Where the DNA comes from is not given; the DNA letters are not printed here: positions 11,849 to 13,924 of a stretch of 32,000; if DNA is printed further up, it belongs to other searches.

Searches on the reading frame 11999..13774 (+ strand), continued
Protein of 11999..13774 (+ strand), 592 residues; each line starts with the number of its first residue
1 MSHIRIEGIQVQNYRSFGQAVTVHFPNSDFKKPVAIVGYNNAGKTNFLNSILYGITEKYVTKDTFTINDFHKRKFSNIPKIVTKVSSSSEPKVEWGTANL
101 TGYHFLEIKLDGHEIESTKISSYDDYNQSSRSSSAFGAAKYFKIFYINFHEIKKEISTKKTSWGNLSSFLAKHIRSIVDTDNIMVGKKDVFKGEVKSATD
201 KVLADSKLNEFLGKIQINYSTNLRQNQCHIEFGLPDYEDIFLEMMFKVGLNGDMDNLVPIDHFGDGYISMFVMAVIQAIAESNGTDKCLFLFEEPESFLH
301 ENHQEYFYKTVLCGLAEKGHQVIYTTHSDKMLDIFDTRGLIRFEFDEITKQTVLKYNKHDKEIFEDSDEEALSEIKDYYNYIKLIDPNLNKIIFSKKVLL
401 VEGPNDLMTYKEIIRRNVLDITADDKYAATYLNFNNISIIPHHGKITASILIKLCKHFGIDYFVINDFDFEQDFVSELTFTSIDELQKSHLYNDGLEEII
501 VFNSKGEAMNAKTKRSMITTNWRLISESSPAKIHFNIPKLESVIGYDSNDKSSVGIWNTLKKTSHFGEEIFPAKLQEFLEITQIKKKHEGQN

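Call 29: search_protein_families(library=pfam, proteins=[L014:9017-10177:-, L025:8858-9997:-, L032:8822-9964:+, L037:8815-9957:+, L037:10025-11362:+, L041:8916-10100:-, L029:8801-10051:+, L012:8873-9928:+, L011:8939-9739:+, L020:8941-9747:+], max_evalue=0.001)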
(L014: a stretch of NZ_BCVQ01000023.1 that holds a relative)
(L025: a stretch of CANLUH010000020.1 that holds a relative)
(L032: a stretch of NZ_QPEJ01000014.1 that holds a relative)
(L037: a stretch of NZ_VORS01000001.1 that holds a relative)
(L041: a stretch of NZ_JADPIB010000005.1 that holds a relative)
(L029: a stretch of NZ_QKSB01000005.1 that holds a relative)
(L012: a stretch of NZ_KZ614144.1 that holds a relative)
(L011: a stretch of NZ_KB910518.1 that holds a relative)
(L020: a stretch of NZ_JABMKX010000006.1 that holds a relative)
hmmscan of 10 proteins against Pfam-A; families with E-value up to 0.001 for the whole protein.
L014:9017-10177:- (387 aa): 5 families
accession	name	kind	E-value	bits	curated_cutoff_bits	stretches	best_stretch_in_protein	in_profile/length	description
PF00877.26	NLPC_P60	-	2.4e-24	85.8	23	1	274-382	3-102/105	NlpC/P60 family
PF13406.11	SLT_2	-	1.1e-10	41.7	24.3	1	179-215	164-201/292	Transglycosylase SLT domain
PF22262.2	DUF6950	-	8.2e-05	23.1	27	0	320-372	77-126/134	Domain of unknown function (DUF6950)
PF05257.22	CHAP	-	0.0003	21.7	26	1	292-352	10-67/81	CHAP domain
PF01464.25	SLT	-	0.00031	20.7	21.3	0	105-150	4-47/117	Transglycosylase SLT domain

L025:8858-9997:- (380 aa): 2 families
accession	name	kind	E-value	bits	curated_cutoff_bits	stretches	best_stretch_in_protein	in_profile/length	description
PF13524.12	Glyco_trans_1_2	-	1.1e-09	38.8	25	1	247-373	17-143/144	Glycosyl transferase-like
PF00534.26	Glycos_transf_1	-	0.00035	20.6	26.4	1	257-357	72-171/172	Glycosyl transferases group 1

L032:8822-9964:+ (381 aa): 1 family
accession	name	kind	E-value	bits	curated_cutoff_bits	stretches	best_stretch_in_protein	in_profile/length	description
PF14281.12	PDDEXK_4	-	7.2e-19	68.9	22.3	1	38-199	12-182/183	PD-(D/E)XK nuclease superfamily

L037:8815-9957:+ (381 aa): 1 family
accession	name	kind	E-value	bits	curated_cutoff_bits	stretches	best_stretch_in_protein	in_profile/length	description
PF14281.12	PDDEXK_4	-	1.6e-15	58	22.3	1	38-195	12-182/183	PD-(D/E)XK nuclease superfamily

L037:10025-11362:+ (446 aa): 3 families
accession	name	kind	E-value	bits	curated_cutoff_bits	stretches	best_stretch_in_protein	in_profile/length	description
PF21247.3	Fic-like_C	-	3.2e-24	85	27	1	374-436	1-64/64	Filamentation induced by cAMP protein Fic-like, C-terminal domain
PF04326.19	SLFN_AlbA_2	-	3.9e-18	66.5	25.3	1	3-122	1-117/118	Schlafen, AlbA_2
PF13749.12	HATPase_c_4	-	3.3e-15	56.3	26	1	276-341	3-70/89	Putative ATP-dependent DNA helicase recG C-terminal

L041:8916-10100:- (395 aa): 2 families
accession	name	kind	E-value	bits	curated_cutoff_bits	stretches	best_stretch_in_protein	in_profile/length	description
PF07394.17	DUF1501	-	2.3e-23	83.4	27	1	36-334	2-323/390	Protein of unknown function (DUF1501)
PF10518.14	TAT_signal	-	0.00048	20.4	22.7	0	1-20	2-21/21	TAT (twin-arginine translocation) pathway signal sequence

L029:8801-10051:+ (417 aa): 1 family
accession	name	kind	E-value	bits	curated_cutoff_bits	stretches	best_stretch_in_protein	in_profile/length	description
PF14281.12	PDDEXK_4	-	4.4e-27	95.7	22.3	1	28-217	1-182/183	PD-(D/E)XK nuclease superfamily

L012:8873-9928:+ (352 aa): 0 families

L011:8939-9739:+ (267 aa): 0 families

L020:8941-9747:+ (269 aa): 0 families

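Call 31: find_encoding_contigs(protein=P0020, flank=10000, max_places=3)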
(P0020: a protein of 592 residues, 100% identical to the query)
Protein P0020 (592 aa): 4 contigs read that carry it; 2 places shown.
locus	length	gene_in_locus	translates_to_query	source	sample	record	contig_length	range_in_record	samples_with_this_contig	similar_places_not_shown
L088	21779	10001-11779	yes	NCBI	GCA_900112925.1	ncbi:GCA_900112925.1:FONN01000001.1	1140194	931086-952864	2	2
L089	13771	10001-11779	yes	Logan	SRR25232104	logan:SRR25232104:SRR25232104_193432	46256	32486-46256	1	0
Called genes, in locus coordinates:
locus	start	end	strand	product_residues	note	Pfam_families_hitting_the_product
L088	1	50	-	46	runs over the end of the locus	PF00196:GerE (weak)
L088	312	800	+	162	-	PF15583:Imm68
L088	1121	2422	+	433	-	PF00768:Peptidase_S11, PF13354:Beta-lactamase2, PF07943:PBP5_C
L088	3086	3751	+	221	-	PF08722:Tn7_TnsA-like_N (weak)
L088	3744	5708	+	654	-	-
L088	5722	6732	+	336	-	PF13401:AAA_22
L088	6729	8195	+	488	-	-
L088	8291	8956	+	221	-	PF02668:TauD (weak)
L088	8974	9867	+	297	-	-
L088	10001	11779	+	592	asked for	PF02463:SMC_N (faint), PF13175:AAA_15 (weak), PF13476:AAA_23 (weak), PF13304:AAA_21, PF13175:AAA_15, PF20469:OLD-like_TOPRIM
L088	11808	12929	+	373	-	PF04326:SLFN_AlbA_2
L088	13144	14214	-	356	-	PF02899:Phage_int_SAM_1 (faint), PF00589:Phage_integrase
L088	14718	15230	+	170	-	PF00383:dCMP_cyt_deam_1, PF14437:MafB19-deam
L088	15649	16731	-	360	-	PF00724:Oxidored_FMN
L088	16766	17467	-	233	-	PF00106:adh_short, PF13460:NAD_binding_10, PF13561:adh_short_C2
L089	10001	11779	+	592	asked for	PF02463:SMC_N (faint), PF13175:AAA_15 (weak), PF13476:AAA_23 (weak), PF13304:AAA_21, PF13175:AAA_15, PF20469:OLD-like_TOPRIM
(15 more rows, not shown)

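Call 34: search_solved_structures(query=window:11999-13774:+, max_evalue=0.001)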
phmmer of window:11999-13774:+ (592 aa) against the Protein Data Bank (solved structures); distinct sequences matched with E-value up to 0.001: 1.
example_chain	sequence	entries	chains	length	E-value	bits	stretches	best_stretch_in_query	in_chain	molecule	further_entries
6p74_A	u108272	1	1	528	1.6e-16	63.5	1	35-469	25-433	Putative ATP-dependent endonuclease of the OLD family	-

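Call 49: search_dna_similar(query=window:11999-13774:+, collection=phages, mode=protein, max_rows=15)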
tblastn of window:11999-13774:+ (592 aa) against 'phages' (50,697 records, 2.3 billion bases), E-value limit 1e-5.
Records with a match: 1; places in all: 1; records where one place covers at least 80% of the query: 0.
Best place of each record, by identity: <60% 1.
By first word of the organism name: Vibrio 1.
By host as written in the record: Vibrio parahaemolyticus MAVP-71 1.
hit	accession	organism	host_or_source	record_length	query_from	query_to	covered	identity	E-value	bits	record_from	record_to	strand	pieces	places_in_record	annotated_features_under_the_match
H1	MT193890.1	Vibrio phage vB_Vipa71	Vibrio parahaemolyticus MAVP-71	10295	164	469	52%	22.6%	7e-8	62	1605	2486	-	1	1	ATP-dependent endonuclease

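Call 99: search_protein_families(library=phrogs, proteins=[window:11999-13774:+], max_evalue=0.001)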
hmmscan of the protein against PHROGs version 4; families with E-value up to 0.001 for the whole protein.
window:11999-13774:+ (592 aa): 1 family
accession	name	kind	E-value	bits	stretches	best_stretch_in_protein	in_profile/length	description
phrog_4747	-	unknown function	4.4e-35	122.8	2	207-476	257-508/610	-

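Call 100: find_encoding_contigs(protein=P0025, flank=5000, max_places=1)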
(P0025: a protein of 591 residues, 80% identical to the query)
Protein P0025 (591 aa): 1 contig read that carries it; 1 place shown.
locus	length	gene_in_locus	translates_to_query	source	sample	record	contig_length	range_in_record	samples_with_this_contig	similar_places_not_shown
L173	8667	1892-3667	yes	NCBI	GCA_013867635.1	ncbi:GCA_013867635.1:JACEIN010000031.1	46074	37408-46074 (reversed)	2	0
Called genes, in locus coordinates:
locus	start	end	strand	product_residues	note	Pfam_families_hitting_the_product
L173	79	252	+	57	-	PF09388:SpoOE-like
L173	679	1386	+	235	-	-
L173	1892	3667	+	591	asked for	PF02463:SMC_N, PF13175:AAA_15, PF13304:AAA_21, PF20469:OLD-like_TOPRIM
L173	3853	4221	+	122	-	-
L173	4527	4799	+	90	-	-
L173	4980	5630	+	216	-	PF07299:EF-G-binding_N, PF16571:FBP_C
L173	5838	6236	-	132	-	PF02567:PhzC-PhzF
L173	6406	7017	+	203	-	-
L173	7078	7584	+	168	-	-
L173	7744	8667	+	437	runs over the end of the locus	-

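Call 101: find_encoding_contigs(protein=P0026, flank=5000, max_places=1)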
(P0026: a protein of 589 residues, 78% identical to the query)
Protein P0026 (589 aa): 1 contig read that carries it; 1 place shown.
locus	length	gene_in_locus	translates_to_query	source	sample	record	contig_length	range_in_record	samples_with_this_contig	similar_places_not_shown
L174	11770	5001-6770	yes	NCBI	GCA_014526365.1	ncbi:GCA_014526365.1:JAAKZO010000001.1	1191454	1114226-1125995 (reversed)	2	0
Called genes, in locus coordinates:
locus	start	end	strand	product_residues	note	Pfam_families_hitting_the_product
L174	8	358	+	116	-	-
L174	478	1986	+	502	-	PF22483:Mu-transpos_C_2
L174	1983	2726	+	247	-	PF01695:IstB_IS21, PF00308:Bac_DnaA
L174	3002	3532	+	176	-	-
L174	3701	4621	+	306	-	-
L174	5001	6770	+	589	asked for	PF02463:SMC_N, PF13175:AAA_15, PF13476:AAA_23 (weak), PF13304:AAA_21, PF20469:OLD-like_TOPRIM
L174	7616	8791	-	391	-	PF00083:Sugar_tr, PF07690:MFS_1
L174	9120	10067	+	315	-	PF01548:DEDD_Tnp_IS110, PF02371:Transposase_20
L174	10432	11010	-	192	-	-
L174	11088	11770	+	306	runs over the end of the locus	PF08220:HTH_DeoR (weak), PF08279:HTH_11, PF13280:WYL, PF25583:WCX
